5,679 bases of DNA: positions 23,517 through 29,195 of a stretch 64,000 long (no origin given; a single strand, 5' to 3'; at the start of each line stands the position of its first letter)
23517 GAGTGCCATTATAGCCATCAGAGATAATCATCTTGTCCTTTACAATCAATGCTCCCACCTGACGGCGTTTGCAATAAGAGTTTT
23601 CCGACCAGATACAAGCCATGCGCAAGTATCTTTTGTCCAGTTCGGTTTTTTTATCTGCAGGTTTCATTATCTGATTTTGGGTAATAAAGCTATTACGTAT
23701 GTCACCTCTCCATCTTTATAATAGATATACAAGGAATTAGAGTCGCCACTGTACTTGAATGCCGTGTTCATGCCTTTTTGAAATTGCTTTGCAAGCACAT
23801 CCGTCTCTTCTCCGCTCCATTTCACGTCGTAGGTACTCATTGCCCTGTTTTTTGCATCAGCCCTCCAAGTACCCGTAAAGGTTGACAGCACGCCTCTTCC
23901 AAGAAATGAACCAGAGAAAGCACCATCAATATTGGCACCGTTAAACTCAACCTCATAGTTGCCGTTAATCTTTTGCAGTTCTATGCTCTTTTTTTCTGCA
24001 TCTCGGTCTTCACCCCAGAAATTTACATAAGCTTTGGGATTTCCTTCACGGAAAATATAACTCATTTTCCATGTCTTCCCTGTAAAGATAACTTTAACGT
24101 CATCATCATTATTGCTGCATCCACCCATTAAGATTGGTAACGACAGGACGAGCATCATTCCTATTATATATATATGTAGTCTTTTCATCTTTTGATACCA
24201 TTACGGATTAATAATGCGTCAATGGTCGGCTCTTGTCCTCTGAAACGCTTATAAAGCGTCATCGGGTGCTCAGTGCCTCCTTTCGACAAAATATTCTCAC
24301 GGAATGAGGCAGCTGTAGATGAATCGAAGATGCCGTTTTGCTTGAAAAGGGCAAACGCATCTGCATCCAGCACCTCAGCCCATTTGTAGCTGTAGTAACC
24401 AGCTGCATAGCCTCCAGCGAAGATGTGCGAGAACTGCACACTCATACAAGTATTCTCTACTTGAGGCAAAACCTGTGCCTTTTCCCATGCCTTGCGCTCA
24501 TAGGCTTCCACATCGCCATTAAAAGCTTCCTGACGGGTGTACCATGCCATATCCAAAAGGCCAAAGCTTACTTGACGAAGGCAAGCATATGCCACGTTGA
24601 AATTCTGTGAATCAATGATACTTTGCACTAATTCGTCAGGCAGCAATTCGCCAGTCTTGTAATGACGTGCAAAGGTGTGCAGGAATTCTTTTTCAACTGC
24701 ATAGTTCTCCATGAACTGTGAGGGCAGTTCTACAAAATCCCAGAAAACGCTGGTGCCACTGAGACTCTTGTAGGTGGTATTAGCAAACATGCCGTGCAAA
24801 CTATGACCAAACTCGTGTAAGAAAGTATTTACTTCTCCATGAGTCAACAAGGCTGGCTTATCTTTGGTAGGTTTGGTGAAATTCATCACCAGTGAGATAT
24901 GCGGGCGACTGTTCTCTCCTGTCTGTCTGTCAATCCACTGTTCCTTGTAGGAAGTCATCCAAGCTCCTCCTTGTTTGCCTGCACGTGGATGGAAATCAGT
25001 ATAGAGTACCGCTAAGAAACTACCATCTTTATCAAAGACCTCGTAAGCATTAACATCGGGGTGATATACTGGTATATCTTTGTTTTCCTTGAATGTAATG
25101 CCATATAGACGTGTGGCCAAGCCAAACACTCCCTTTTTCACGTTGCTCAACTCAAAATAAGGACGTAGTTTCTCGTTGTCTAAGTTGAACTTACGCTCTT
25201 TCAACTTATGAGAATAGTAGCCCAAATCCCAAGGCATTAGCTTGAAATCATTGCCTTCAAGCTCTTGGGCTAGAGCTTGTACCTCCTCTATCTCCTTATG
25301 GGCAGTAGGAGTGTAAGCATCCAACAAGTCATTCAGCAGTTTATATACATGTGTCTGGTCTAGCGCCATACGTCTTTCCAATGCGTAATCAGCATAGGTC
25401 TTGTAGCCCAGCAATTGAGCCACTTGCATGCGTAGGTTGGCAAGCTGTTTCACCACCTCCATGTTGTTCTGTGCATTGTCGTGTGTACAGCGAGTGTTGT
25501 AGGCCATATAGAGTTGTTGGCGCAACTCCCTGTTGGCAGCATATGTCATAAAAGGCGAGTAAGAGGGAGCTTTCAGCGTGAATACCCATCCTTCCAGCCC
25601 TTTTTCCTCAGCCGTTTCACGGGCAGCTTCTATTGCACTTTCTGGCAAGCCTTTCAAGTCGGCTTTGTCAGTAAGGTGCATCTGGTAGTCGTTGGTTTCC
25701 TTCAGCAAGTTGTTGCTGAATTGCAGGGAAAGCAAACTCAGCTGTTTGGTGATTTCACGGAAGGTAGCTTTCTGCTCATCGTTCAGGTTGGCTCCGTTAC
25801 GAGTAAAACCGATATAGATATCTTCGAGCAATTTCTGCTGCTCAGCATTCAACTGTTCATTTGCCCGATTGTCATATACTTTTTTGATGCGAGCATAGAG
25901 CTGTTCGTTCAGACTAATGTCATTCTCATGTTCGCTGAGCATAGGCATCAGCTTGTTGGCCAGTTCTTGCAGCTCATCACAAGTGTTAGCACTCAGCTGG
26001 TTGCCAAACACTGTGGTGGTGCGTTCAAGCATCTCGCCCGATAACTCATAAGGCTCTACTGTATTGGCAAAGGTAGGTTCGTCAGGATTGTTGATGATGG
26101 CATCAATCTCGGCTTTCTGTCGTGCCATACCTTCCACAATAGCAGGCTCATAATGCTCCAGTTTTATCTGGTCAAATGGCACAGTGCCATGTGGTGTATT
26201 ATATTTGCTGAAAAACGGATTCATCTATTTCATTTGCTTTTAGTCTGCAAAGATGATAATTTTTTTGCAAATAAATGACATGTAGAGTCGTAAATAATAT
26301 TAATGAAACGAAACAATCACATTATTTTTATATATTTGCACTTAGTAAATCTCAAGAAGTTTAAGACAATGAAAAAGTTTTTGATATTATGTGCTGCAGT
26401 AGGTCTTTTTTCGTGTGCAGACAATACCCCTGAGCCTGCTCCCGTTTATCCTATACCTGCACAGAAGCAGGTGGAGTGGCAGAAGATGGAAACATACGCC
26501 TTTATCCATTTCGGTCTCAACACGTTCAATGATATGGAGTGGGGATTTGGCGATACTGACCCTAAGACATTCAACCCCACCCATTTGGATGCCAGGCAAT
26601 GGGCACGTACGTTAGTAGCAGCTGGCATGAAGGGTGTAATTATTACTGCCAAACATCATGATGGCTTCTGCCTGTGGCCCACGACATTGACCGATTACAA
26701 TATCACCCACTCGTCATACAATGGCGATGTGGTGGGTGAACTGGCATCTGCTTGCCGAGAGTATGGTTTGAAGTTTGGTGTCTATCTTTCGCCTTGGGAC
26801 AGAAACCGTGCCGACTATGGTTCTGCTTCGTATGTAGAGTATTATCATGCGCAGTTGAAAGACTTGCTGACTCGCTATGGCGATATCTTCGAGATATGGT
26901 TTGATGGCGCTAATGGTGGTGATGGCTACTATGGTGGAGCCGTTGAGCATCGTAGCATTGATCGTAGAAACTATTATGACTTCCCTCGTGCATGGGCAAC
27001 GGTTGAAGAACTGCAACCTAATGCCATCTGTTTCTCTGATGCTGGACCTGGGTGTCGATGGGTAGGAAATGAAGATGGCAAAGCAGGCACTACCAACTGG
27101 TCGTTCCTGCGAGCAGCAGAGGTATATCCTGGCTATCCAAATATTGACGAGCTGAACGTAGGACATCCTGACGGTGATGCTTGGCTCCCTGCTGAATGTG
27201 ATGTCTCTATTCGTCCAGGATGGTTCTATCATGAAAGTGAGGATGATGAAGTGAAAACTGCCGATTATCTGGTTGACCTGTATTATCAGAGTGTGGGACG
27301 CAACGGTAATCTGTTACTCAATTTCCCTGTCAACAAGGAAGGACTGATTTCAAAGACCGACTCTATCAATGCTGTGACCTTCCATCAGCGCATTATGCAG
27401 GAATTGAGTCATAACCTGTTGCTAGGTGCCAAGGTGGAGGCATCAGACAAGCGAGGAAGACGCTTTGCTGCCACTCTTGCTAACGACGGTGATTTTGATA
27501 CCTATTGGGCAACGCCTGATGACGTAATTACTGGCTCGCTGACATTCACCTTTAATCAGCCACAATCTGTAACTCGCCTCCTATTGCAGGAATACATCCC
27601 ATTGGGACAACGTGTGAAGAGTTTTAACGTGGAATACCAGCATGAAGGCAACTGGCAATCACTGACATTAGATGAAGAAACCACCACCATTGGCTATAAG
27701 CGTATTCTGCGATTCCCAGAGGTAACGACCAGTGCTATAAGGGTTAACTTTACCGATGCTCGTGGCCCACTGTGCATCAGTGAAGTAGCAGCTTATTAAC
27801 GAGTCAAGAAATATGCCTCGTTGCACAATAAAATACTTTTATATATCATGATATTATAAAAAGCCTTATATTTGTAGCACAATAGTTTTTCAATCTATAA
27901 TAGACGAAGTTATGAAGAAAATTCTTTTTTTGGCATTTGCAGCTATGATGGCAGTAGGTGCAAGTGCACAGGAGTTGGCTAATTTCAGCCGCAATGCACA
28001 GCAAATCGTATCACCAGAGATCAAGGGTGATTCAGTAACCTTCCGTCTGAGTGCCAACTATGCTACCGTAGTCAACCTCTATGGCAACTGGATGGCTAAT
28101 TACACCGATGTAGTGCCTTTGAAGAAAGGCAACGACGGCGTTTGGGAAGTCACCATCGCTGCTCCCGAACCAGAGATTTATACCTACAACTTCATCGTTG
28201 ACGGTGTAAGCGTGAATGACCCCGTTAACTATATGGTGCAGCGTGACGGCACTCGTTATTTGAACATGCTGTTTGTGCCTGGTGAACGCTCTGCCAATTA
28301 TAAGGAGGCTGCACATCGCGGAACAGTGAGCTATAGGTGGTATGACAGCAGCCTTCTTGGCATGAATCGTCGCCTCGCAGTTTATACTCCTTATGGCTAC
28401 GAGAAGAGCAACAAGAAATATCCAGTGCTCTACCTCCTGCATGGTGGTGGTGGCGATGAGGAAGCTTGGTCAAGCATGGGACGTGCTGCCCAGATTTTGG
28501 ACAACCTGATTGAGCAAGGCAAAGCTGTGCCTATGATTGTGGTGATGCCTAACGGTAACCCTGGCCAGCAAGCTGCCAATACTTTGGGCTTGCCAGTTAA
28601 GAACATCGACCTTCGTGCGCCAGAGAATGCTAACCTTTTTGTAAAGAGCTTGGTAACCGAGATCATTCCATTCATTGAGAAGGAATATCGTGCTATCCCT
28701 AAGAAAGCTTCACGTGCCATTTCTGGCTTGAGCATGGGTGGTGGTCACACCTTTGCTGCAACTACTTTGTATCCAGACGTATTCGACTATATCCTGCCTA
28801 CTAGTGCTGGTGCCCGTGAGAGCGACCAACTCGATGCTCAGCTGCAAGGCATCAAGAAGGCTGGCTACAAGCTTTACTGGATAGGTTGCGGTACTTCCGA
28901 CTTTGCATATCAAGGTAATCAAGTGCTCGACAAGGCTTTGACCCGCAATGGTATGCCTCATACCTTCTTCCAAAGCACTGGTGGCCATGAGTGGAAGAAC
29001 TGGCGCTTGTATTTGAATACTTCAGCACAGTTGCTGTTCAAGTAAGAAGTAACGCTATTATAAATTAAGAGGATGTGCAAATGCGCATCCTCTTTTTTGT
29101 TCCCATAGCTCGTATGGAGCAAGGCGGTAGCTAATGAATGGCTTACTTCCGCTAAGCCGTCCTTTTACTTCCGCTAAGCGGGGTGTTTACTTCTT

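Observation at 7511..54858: Synthesis: a gene-less, modular repeat system occupies every long intergenic gap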

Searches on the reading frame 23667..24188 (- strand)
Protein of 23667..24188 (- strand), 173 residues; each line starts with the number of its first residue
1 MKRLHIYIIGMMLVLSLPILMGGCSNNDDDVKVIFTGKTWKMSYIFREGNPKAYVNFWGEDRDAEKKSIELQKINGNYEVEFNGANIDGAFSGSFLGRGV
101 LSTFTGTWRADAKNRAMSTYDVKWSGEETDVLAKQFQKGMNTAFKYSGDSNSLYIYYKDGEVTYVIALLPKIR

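Call 57: search_protein_families(library=pfam, proteins=[window:23667-24188:-])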
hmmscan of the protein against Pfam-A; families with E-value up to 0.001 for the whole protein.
window:23667-24188:- (173 aa): 1 family
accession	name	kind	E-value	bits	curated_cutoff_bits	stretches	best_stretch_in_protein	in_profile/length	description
PF16139.11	DUF4847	-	4.3e-45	153.6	25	1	26-164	1-141/147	Domain of unknown function (DUF4847)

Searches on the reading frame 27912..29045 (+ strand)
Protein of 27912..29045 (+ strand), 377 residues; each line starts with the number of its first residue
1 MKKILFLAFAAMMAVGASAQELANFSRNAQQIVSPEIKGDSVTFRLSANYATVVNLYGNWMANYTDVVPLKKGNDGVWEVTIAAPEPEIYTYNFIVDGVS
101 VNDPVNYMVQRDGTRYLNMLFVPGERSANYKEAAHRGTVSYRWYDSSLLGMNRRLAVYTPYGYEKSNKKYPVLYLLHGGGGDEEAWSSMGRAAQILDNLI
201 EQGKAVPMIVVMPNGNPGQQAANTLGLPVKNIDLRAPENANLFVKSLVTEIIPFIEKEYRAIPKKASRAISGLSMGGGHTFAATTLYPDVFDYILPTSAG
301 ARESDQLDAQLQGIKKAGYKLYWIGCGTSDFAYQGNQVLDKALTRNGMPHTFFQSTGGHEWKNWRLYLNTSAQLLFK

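Call 33: search_protein_families(library=pfam, proteins=[window:27912-29045:+])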
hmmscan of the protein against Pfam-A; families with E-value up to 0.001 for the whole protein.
window:27912-29045:+ (377 aa): 2 families
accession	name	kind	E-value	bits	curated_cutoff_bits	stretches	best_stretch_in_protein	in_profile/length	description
PF00756.26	Esterase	-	5.8e-23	82.4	22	1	146-370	1-246/251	Putative esterase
PF02922.24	CBM_48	-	0.00031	21.4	22.4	1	38-97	10-71/83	Carbohydrate-binding module 48 (Isoamylase N-terminal domain)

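Call 34: find_encoding_contigs(protein=window:27912-29045:+, flank=2500, max_places=10)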
Protein window:27912-29045:+ (377 aa): 24 contigs read that carry it; 2 places shown.
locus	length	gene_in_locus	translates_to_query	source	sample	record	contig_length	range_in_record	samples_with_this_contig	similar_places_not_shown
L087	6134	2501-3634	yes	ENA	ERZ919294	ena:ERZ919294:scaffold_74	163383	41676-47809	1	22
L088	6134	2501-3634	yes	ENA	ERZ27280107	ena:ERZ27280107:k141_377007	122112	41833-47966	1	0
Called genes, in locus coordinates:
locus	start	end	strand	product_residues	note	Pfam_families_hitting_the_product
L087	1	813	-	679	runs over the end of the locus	PF01432:Peptidase_M3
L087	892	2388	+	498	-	PF01120:Alpha_L_fucos, PF00754:F5_F8_type_C, PF22633:F5_F8_type_C_2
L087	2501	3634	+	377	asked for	PF00756:Esterase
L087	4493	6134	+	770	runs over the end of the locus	PF13084:DUF3943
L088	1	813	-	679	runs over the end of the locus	PF01432:Peptidase_M3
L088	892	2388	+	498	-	PF01120:Alpha_L_fucos, PF14871:GHL6 (faint), PF00754:F5_F8_type_C, PF22633:F5_F8_type_C_2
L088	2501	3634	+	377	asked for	PF00756:Esterase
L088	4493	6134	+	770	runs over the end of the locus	PF13084:DUF3943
